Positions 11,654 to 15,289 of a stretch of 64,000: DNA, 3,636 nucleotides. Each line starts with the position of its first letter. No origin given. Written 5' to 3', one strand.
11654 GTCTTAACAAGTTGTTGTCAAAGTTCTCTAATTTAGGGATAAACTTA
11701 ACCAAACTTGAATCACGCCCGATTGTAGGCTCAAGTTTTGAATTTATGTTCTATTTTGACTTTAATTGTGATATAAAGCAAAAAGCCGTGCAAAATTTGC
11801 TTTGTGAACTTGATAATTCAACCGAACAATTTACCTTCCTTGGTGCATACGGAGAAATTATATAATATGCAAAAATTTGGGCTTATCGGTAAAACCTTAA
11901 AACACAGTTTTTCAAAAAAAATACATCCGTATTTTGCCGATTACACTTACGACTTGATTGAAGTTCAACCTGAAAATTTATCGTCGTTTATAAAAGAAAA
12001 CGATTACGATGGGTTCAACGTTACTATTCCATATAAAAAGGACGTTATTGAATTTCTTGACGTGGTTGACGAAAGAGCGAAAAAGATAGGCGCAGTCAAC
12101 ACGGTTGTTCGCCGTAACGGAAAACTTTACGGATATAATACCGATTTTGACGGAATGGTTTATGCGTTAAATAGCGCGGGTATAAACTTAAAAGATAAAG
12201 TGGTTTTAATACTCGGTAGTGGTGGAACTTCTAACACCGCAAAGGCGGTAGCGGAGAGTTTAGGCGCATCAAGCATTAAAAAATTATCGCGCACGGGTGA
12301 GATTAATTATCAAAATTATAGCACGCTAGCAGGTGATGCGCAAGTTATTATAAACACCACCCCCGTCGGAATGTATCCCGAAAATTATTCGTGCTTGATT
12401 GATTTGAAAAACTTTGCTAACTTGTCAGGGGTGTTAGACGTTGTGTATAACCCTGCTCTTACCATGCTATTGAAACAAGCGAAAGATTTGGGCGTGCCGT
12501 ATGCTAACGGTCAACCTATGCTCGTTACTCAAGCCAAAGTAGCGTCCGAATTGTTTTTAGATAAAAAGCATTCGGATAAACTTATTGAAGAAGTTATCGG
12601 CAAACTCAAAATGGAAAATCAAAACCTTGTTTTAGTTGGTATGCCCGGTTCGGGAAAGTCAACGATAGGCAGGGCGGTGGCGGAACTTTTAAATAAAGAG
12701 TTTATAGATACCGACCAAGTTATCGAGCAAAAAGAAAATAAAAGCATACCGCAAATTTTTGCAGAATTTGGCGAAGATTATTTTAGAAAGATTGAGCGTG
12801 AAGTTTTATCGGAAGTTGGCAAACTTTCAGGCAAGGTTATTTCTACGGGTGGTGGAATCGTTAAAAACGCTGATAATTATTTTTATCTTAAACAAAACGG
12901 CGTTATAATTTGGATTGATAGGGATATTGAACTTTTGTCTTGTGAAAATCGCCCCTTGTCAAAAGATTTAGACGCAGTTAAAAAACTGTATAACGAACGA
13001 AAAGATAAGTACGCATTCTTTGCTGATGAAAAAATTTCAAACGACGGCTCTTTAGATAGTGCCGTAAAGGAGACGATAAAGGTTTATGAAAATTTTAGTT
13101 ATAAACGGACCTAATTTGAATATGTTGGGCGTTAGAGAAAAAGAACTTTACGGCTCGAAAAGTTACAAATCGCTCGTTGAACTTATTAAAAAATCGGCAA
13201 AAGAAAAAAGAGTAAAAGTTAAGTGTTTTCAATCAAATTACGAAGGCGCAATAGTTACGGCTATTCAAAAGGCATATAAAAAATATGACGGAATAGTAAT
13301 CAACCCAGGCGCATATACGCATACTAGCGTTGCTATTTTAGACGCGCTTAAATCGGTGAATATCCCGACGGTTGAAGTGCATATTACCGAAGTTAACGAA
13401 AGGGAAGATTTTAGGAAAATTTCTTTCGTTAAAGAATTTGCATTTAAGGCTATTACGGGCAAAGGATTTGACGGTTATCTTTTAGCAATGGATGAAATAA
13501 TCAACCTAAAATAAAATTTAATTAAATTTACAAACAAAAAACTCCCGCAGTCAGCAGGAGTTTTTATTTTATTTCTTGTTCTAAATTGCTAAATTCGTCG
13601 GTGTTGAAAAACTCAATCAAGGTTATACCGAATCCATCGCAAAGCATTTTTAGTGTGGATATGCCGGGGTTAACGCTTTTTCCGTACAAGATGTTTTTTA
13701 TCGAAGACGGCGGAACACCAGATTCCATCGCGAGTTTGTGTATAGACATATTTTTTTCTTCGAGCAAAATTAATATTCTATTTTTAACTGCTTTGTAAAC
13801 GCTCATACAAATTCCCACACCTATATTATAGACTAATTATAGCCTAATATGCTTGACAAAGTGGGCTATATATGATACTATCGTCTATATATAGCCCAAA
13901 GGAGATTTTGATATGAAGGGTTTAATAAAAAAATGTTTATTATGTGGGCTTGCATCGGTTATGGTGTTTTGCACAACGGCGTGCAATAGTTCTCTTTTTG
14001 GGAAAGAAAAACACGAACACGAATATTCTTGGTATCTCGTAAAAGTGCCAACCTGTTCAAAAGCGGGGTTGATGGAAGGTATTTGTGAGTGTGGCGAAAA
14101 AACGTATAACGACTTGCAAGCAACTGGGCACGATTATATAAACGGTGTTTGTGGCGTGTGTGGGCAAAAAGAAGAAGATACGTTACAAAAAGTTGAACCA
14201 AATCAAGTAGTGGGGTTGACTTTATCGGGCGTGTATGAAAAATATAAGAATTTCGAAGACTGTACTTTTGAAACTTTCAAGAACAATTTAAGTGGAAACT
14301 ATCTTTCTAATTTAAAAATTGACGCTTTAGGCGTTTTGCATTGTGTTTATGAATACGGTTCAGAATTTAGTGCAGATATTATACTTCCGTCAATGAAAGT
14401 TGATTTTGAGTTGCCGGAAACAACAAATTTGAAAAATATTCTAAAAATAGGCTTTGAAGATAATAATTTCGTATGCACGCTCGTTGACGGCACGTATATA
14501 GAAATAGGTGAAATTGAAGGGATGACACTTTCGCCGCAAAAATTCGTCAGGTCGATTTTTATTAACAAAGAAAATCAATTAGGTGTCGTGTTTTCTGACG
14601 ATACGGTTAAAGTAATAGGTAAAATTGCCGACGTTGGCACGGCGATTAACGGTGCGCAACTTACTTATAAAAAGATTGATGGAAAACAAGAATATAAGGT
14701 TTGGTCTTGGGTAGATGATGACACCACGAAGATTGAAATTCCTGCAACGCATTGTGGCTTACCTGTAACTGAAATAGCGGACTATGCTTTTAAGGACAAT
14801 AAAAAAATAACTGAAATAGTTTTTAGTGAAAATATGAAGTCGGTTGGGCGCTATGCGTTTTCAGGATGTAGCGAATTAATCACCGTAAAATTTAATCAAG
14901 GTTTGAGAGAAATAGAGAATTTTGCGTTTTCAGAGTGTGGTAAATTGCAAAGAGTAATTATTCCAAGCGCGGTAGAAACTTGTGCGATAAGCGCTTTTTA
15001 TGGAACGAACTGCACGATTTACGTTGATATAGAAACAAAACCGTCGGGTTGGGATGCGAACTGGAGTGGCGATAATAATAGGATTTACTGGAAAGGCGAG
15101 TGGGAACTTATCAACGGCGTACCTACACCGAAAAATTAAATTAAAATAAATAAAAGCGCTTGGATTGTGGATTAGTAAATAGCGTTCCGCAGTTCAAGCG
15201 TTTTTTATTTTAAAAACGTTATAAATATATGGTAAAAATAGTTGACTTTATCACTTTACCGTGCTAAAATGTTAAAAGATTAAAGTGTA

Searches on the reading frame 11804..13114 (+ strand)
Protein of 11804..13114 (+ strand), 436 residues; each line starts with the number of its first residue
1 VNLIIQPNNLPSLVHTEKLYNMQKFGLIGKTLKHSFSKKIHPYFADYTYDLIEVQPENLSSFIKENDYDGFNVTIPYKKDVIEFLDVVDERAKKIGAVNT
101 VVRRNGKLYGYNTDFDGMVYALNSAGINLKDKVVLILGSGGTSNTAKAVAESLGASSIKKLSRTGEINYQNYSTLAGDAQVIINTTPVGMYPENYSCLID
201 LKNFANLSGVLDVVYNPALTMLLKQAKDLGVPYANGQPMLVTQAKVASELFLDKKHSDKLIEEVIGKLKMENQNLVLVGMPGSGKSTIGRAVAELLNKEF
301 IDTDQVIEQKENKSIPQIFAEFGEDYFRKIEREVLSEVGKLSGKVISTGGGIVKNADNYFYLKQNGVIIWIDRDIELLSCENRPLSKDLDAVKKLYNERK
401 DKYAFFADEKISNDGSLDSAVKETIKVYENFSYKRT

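Call 7: search_protein_families(library=ncbifam, proteins=[window:11804-13114:+])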
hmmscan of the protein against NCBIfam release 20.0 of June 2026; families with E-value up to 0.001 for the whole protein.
window:11804-13114:+ (436 aa): 38 families (the best 25 are shown)
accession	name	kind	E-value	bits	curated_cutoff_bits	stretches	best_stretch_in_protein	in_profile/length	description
NF001322.0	PRK00258.3-6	equivalog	5.8e-50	170.1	285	1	22-263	5-261/272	shikimate dehydrogenase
TIGR00507.1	aroE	equivalog_domain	8.7e-47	159.5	200.2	1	25-268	3-269/270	shikimate dehydrogenase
NF001319.0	PRK00258.3-3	equivalog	5.2e-46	156.9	252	1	24-267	8-272/279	shikimate dehydrogenase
NF001311.0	PRK00258.1-3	equivalog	3.8e-42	144.4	235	2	22-161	5-151/279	shikimate dehydrogenase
NF001314.0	PRK00258.2-2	equivalog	3.8e-39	134.5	248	2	25-165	10-159/290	shikimate dehydrogenase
NF001312.0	PRK00258.1-4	equivalog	2.9e-38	131.7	295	1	21-250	8-262/285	shikimate dehydrogenase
NF001316.0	PRK00258.2-5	equivalog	4e-38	131.2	247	1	22-267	1-259/263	shikimate dehydrogenase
NF009201.0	PRK12549.1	subfamily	1e-35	123.3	235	2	22-158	7-156/286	shikimate dehydrogenase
NF010553.0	PRK13947.1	equivalog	1.2e-35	123.3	204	1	273-430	2-167/173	shikimate kinase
NF001315.0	PRK00258.2-4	equivalog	3.8e-35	121.4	413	2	28-166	13-157/284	shikimate dehydrogenase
NF010552.0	PRK13946.1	equivalog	1.7e-34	119.2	186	1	269-429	20-188/198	shikimate kinase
NF009200.0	PRK12548.1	subfamily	1.6e-32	113.1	432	2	24-160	11-155/289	shikimate dehydrogenase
NF001313.0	PRK00258.2-1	equivalog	3e-31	109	431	2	25-153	12-147/290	shikimate dehydrogenase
NF010556.0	PRK13951.1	equivalog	2.2e-30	106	560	1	275-414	3-146/492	bifunctional shikimate kinase AroK/3-dehydroquinate synthase AroB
NF001310.0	PRK00258.1-2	equivalog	3e-30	105.3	221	1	22-252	2-259/279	shikimate dehydrogenase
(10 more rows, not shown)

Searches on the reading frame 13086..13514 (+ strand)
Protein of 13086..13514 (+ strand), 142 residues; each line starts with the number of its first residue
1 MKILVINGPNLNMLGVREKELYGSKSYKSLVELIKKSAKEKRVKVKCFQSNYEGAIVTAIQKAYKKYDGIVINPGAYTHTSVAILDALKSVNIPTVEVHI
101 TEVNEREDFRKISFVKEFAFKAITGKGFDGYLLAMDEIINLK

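Call 7: search_protein_families(library=ncbifam, proteins=[window:13086-13514:+])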
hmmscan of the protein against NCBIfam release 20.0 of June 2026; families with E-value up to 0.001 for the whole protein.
window:13086-13514:+ (142 aa): 5 families
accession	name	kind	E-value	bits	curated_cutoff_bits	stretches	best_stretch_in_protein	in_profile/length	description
NF003805.0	PRK05395.1-2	subfamily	7.2e-57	191.1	146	1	1-140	2-141/147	type II 3-dehydroquinate dehydratase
TIGR01088.1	aroQ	equivalog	2.5e-54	182.8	169.85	1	2-140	1-139/141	type II 3-dehydroquinate dehydratase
NF003807.0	PRK05395.1-4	subfamily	4.7e-53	178.7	130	1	1-140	4-143/148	type II 3-dehydroquinate dehydratase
NF003806.0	PRK05395.1-3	subfamily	1.8e-51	173.5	171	1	2-140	4-142/149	type II 3-dehydroquinate dehydratase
NF003804.0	PRK05395.1-1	subfamily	8.5e-48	161.8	195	1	2-140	6-145/151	type II 3-dehydroquinate dehydratase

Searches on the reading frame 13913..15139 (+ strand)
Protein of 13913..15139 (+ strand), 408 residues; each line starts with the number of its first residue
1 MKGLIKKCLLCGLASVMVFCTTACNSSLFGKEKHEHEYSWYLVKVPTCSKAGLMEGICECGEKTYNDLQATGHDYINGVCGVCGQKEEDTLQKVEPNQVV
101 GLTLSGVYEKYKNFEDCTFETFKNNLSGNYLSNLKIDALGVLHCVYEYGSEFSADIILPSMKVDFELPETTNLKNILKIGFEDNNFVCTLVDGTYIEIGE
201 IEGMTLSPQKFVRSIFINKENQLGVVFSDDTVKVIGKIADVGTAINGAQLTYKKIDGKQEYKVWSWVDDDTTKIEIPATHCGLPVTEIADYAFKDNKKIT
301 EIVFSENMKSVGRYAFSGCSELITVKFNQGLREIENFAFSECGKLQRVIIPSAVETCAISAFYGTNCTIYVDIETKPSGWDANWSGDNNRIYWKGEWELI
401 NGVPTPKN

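Call 7: search_protein_families(library=ncbifam, proteins=[window:13913-15139:+])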
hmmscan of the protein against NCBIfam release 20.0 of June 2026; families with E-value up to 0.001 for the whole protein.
window:13913-15139:+ (408 aa): 1 family
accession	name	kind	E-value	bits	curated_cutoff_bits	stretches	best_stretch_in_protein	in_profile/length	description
NF047961.1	adhesin_HupY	equivalog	4.8e-06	24.9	1250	1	286-363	198-274/978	leucine-rich repeat adhesin HupY/LrrG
